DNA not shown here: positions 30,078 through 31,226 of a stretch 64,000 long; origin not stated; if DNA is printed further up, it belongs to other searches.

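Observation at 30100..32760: Lower-GC three-gene cargo cassette at the attR end of the satellite: candidate novel anti-phage / abortive-infection system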

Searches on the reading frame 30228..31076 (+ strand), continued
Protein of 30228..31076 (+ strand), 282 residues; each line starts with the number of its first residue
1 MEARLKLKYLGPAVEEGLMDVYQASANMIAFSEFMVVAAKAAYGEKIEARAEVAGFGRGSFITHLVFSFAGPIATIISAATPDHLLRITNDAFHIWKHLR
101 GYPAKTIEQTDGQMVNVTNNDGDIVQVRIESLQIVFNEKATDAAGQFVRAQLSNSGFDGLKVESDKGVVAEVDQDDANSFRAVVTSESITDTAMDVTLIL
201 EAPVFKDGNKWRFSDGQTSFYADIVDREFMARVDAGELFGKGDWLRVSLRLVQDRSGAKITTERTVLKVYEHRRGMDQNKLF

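Call 78: find_encoding_contigs(protein=P0108, flank=8000, max_places=1)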
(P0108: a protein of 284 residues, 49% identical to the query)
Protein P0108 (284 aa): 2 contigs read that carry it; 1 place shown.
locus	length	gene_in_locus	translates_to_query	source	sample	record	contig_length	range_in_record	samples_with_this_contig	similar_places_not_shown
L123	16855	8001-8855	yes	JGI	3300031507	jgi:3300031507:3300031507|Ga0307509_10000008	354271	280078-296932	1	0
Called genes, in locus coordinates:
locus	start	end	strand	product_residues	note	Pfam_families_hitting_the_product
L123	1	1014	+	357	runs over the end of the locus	PF01118:Semialdhyde_dh, PF22698:Semialdhyde_dhC_1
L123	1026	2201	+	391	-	PF00202:Aminotran_3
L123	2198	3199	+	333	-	PF02729:OTCace_N, PF00185:OTCace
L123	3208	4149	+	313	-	PF00696:AA_kinase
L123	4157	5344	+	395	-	PF00206:Lyase_1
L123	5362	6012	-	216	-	PF02798:GST_N, PF13417:GST_N_3, PF13409:GST_N_2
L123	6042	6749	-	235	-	PF01557:FAA_hydrolase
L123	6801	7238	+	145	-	PF14539:DUF4442, PF03061:4HBT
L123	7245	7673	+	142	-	-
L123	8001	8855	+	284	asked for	-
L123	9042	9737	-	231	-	-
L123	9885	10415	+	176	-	-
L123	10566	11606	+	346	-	-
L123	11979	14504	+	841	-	PF05345:He_PIG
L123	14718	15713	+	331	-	-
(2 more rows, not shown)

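Call 80: search_solved_structures(query=A2, max_evalue=1)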
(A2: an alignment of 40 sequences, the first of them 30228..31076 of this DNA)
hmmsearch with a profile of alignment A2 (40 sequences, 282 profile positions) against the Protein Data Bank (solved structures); distinct sequences matched with E-value up to 1: 0.

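Call 82: find_encoding_contigs(protein=P0006, flank=3000, max_places=2)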
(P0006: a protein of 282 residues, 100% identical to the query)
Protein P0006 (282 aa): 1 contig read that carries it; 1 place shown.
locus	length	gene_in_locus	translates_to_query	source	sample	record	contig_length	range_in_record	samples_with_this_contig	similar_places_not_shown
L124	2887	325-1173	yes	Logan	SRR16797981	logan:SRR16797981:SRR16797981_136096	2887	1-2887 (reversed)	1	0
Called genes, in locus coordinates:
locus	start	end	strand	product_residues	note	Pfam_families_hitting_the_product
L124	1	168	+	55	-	?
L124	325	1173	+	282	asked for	-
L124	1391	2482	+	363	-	-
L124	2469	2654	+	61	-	-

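Call 85: fold_search(model_id=the predicted structure, library=viral)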
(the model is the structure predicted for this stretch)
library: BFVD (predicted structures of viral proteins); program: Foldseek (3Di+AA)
matches with E <= 10: 1231; with E <= 0.001: 4
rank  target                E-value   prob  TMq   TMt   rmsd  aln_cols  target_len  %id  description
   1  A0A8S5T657            4.0e-11  1.00  0.41  0.42  11.1       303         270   12  Uncharacterized protein [Myoviridae sp. ctLIM9]
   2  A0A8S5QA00            7.3e-10  1.00  0.39  0.31  10.2       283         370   14  DUF6575 domain-containing protein [Siphoviridae sp. ctoic9]
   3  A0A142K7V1            5.1e-07  1.00  0.33  0.49  19.1       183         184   19  Uncharacterized protein [Mycobacterium phage Pipsqueaks]
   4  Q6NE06                3.1e-04  0.99  0.33  0.26  11.2       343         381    8  Uncharacterized protein [Leptospira phage LE1]
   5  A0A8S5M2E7            7.7e-03  0.80  0.17  0.18  13.2       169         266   11  DNA ligase [Siphoviridae sp. cthjx9]
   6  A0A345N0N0            8.6e-03  1.00  0.23  0.61   6.3        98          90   10  (no name in the UniProt tables at hand)
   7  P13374                9.7e-03  0.13  0.13  0.11  20.3       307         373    9  Envelope glycoprotein C homolog [Meleagrid herpesvirus 1 (strain FC126)]
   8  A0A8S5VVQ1            2.1e-02  0.30  0.18  0.11  17.9       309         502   12  (no name in the UniProt tables at hand)
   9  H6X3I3                2.2e-02  0.30  0.15  0.22  14.0       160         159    8  Uncharacterized protein [Klebsiella phage vB_KleM_RaK2]
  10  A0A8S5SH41            2.3e-02  0.18  0.14  0.09  20.0       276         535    9  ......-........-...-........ exonuclease RecJ [Siphoviridae sp. ctBCr48]
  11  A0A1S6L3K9            2.8e-02  0.99  0.22  0.39   3.8        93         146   14  Uncharacterized protein [Erwinia phage vB_EamM_Yoloswag]
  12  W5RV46                2.9e-02  0.18  0.18  0.11  21.3       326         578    8  Repair exonuclease [Staphylococcus phage vB_SepS_SEP9]
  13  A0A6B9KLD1            3.1e-02  0.04  0.09  0.07  23.8       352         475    7  Uncharacterized protein [Atrato Nege-like virus 1]
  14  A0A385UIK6            3.3e-02  0.13  0.15  0.16  18.7       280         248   12  Uncharacterized protein [Gordonia phage KidneyBean]
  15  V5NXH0                3.3e-02  0.08  0.10  0.07  18.1       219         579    9  F-Nec2 protein [Chelonid alphaherpesvirus 5]
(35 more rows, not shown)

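Call 86: get_annotated_region(hit=H3, flank=4000)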
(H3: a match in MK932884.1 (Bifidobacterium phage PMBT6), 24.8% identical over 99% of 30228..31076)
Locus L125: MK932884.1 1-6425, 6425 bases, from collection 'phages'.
description: Bifidobacterium phage PMBT6, complete genome.
organism: Bifidobacterium phage PMBT6 (NCBI taxid 2576879)
taxonomy: Viruses; Duplodnaviria; Heunggongvirae; Uroviricota; Caudoviricetes
host: Bifidobacterium thermophilum MBT94004; source: fermentation culture; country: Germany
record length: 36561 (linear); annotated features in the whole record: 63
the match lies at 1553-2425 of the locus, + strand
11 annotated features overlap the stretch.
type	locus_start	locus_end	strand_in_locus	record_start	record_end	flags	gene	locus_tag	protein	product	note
CDS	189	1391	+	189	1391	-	-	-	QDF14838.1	integrase site-specific tyrosine recombinase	-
CDS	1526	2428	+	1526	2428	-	-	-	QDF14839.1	hypothetical protein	-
CDS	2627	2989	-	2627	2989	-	-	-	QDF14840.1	zinc metallo-proteinase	-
CDS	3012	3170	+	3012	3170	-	-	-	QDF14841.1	hypothetical protein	-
CDS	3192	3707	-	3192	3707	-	-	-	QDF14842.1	lipoprotein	-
CDS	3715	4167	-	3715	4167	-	-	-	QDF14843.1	hypothetical protein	-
CDS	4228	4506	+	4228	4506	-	-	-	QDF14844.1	HTH transcriptional regulator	-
CDS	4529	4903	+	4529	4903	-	-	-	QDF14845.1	hypothetical protein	-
CDS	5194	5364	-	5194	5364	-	-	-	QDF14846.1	hypothetical protein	-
CDS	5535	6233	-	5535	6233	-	-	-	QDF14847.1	hypothetical protein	-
CDS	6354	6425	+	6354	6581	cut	-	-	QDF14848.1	hypothetical protein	-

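Call 99: find_related_loci(query=A2, collection=viral_contigs, flank=8000)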
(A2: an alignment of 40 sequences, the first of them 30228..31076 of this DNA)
Query A2 (282 aa) in viral_contigs; peptide patterns used: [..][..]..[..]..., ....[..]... (x = any residue, [..] = any of these).
111 stretches matched a pattern; 37 encode a relative of the query (tblastn E <= 1e-3); 37 distinct loci.
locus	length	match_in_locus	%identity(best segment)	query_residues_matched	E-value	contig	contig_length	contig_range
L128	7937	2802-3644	55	1-281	6e-105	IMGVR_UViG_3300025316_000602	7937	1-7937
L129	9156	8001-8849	55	1-282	6e-101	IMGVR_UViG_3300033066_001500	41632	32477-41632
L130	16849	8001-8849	52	1-281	8e-93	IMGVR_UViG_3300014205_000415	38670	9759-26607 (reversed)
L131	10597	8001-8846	50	1-282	4e-88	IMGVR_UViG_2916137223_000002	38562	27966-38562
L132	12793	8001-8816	50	1-272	1e-86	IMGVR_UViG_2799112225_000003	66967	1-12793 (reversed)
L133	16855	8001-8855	44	1-282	6e-68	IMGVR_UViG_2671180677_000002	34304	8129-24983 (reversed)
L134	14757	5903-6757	32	9-281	1e-31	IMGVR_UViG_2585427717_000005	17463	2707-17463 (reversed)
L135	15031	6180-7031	29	7-277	1e-30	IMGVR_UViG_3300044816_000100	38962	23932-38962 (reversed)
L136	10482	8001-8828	32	2-272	4e-30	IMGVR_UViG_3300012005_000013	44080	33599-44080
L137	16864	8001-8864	31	5-273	6e-30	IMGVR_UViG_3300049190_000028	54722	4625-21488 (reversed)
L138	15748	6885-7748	31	5-273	6e-30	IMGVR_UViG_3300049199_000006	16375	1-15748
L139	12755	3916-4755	27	2-272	2e-22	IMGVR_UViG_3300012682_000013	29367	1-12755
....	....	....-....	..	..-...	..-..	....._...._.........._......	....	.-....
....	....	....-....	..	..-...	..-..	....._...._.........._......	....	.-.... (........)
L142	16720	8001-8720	28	48-282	7e-16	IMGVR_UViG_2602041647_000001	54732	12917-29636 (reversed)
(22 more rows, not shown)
